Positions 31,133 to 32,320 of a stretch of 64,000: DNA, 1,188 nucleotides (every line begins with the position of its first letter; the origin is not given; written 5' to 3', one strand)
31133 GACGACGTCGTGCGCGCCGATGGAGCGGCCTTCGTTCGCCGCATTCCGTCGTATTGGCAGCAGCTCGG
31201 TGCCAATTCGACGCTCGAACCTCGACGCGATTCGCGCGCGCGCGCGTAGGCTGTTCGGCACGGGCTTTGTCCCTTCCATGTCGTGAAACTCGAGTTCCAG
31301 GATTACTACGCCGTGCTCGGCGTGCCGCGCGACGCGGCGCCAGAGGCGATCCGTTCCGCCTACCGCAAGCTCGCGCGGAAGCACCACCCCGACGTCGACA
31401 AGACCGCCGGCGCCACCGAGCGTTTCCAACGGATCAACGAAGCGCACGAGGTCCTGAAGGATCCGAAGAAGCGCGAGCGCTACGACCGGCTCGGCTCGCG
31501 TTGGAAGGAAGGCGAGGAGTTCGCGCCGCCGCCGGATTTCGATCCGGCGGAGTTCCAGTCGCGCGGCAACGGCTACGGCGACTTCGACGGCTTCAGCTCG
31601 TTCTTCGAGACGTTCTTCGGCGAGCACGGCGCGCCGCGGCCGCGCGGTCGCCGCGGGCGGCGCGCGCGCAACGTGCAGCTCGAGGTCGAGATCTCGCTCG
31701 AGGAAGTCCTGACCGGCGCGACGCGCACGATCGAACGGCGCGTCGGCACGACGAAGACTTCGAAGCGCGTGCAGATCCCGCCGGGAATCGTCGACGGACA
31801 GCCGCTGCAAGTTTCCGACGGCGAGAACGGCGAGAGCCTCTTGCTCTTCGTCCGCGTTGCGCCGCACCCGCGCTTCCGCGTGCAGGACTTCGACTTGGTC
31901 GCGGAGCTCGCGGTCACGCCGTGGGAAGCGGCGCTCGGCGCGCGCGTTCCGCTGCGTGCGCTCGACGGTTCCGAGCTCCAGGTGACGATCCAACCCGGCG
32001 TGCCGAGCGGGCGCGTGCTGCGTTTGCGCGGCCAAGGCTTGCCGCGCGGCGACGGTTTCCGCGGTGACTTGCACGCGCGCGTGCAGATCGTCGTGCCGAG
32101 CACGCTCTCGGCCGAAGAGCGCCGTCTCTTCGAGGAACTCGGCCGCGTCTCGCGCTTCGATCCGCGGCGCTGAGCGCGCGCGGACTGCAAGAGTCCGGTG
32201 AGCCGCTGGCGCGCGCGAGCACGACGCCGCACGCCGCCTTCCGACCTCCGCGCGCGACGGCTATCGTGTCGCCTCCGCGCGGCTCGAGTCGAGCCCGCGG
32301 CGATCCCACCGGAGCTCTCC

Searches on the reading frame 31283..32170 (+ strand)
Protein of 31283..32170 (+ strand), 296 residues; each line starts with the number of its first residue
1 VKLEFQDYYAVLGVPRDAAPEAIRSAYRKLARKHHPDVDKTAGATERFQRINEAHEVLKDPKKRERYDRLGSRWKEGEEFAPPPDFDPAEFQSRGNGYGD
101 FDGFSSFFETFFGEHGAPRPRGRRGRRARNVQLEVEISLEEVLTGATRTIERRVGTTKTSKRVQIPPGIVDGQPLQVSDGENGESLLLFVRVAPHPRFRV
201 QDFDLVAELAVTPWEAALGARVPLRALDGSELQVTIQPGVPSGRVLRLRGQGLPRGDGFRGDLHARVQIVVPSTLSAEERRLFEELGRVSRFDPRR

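Call 96: search_protein_families(library=pfam, proteins=[window:31283-32170:+], max_evalue=0.001)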
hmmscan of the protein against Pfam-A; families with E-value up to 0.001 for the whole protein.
window:31283-32170:+ (296 aa): 2 families
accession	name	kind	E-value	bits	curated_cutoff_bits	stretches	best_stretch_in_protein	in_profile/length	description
PF01556.23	DnaJ_C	-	3.4e-28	99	26.6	1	131-272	1-152/152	DnaJ C terminal domain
PF00226.36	DnaJ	-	1.3e-24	86.4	27.8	1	7-68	1-63/63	DnaJ domain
